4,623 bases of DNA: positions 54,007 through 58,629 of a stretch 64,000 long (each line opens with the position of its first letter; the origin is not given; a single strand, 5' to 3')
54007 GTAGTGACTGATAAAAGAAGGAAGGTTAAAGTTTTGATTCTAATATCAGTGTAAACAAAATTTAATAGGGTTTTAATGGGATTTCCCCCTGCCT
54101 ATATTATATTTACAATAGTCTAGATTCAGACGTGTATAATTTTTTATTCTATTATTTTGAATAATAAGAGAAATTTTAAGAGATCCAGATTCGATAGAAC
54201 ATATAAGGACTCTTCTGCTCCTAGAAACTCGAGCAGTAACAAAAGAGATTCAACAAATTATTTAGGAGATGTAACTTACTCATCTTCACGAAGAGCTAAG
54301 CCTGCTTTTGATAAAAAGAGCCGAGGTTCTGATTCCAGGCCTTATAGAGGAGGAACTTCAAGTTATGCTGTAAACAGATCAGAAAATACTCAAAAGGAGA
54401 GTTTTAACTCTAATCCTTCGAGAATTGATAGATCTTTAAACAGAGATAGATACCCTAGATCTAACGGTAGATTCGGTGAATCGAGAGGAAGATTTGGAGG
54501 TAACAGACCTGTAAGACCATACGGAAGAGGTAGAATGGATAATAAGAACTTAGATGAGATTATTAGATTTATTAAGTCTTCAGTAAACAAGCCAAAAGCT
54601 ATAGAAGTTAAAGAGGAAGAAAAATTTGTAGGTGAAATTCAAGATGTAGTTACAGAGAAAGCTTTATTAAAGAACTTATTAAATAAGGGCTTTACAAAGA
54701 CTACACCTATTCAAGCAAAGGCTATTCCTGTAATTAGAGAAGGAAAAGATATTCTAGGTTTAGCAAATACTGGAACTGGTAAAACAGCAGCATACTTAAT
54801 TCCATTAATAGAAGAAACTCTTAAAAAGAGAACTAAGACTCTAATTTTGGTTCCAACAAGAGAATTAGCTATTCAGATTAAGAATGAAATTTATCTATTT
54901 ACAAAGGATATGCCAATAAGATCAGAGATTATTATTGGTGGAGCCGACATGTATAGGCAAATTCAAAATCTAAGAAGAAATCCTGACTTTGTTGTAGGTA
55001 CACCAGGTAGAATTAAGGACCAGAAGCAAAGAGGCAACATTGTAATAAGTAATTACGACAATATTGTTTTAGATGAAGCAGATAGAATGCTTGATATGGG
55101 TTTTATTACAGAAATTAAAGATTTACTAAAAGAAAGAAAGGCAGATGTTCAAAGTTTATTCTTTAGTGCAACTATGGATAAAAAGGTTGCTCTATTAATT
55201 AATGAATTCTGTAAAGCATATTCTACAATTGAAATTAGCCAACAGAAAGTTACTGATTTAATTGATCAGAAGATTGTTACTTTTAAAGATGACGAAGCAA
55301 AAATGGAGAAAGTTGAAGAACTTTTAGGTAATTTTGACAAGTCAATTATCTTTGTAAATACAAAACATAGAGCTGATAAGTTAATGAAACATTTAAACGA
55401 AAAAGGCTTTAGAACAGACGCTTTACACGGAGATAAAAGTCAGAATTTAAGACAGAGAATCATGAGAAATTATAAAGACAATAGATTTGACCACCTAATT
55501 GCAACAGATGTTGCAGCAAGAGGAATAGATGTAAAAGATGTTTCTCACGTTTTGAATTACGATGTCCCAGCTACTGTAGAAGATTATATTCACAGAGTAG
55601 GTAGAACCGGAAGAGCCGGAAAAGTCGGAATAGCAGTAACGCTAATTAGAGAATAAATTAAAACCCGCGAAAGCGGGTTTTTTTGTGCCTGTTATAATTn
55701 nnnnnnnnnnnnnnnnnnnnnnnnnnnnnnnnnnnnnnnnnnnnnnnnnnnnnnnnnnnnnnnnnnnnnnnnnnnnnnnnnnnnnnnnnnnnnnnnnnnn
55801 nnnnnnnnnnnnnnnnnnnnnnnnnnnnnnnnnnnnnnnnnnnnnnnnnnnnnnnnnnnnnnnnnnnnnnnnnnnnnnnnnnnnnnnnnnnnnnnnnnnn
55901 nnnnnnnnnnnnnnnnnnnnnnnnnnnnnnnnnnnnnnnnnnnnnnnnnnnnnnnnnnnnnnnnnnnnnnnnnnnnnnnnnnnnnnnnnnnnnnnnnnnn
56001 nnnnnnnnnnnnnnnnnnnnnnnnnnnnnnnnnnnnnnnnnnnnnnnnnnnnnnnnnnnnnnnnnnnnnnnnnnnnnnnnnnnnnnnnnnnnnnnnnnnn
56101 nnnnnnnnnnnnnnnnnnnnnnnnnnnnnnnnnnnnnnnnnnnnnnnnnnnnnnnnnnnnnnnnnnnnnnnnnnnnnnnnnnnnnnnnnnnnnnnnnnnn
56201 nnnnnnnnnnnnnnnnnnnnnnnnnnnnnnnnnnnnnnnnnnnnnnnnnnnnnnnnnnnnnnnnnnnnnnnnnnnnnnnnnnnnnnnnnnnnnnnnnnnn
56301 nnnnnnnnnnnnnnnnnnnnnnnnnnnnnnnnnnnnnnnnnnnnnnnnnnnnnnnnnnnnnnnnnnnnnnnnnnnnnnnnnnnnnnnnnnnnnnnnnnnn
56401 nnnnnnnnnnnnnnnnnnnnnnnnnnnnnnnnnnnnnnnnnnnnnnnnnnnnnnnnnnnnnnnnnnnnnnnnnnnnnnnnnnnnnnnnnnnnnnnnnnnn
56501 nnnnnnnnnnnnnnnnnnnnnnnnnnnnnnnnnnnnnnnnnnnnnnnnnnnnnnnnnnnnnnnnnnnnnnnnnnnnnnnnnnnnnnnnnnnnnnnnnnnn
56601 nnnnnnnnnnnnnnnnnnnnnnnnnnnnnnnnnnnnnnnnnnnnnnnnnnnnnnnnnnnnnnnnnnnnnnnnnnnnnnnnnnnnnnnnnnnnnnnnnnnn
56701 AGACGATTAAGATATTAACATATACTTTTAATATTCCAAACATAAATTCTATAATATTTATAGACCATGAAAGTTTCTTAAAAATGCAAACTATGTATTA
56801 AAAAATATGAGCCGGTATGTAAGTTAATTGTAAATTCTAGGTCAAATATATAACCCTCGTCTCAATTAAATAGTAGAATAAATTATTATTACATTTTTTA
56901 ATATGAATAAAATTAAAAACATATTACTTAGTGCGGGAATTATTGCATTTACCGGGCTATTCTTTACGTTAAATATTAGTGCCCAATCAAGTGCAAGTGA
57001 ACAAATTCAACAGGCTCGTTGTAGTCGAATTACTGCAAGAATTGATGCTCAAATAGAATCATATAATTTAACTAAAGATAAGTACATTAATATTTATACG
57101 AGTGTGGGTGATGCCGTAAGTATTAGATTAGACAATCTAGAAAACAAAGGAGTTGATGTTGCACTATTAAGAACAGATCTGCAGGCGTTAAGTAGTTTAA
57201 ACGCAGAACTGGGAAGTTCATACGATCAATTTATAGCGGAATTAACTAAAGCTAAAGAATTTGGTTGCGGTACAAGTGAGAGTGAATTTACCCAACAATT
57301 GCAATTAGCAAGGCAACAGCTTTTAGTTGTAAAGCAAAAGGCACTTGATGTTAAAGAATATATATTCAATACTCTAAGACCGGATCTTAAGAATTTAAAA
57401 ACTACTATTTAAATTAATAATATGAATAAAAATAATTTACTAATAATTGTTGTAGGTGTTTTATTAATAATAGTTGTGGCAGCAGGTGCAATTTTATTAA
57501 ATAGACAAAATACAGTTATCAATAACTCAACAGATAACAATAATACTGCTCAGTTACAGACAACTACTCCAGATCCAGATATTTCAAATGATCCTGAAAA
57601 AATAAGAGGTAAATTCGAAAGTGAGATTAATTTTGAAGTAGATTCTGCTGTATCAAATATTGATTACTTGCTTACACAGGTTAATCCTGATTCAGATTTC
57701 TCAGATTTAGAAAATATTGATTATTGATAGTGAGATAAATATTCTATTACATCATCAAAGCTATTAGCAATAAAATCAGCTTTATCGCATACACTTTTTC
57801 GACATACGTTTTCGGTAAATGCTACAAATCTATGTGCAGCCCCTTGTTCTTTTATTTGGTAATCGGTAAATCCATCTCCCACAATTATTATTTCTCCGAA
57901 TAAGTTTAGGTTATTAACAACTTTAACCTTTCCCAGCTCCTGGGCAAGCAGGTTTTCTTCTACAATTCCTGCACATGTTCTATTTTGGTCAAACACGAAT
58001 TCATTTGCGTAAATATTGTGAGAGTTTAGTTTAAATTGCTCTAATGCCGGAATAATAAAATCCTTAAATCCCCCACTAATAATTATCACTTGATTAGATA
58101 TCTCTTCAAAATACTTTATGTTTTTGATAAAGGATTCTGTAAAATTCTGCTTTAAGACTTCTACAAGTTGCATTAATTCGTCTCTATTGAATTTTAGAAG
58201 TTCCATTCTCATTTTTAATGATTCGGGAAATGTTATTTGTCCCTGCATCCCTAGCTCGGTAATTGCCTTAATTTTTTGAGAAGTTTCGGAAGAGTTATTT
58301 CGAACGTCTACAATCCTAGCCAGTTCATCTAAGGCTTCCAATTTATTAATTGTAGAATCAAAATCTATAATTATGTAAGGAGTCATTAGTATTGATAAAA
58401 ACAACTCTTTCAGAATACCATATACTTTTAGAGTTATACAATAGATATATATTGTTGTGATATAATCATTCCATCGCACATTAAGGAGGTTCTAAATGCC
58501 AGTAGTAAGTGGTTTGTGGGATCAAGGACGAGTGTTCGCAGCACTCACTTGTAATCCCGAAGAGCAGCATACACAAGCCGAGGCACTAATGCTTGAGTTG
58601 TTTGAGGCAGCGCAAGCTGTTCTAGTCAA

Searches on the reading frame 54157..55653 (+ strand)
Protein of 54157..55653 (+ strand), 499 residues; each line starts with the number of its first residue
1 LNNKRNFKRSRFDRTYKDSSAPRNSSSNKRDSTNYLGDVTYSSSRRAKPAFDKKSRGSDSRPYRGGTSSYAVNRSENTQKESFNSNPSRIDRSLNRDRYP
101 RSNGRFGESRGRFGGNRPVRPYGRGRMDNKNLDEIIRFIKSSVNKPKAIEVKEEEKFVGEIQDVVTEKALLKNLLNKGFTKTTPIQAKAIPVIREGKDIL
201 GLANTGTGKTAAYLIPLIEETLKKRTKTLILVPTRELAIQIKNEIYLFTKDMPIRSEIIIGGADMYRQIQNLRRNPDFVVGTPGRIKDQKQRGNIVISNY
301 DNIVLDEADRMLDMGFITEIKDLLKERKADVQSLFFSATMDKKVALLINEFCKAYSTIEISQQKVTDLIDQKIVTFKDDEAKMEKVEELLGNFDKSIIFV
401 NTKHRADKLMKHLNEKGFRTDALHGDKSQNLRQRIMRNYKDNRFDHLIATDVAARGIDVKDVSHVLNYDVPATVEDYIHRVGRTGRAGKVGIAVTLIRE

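Call 30: search_protein_families(library=pfam, proteins=[window:54157-55653:+], max_evalue=0.00001)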
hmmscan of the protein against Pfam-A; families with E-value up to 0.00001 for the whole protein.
window:54157-55653:+ (499 aa): 3 families
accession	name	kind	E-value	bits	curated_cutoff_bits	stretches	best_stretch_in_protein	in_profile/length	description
PF00270.35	DEAD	-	5.3e-43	147.1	26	1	183-345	1-165/167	DEAD/DEAH box helicase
PF00271.37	Helicase_C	-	6.8e-32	110.4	23.5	1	382-488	2-110/110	Helicase conserved C-terminal domain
PF04851.21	ResIII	-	3.5e-09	37.2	22.5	1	195-340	22-162/164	Type III restriction enzyme, res subunit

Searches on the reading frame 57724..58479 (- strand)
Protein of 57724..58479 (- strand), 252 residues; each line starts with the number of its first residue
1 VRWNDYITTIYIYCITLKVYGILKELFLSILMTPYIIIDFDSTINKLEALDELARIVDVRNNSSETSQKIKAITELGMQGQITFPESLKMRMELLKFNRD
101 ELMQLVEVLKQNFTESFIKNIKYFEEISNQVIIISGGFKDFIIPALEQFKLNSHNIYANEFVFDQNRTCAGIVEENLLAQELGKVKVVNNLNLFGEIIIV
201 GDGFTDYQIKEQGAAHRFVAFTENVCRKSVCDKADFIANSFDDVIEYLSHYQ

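Call 93: search_protein_families(library=pfam, proteins=[window:57724-58479:-], max_evalue=0.01)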
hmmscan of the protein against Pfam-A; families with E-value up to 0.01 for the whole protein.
window:57724-58479:- (252 aa): 1 family
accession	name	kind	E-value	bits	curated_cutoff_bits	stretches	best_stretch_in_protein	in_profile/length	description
PF12710.13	HAD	-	0.00066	20.6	27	1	37-208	2-186/189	haloacid dehalogenase-like hydrolase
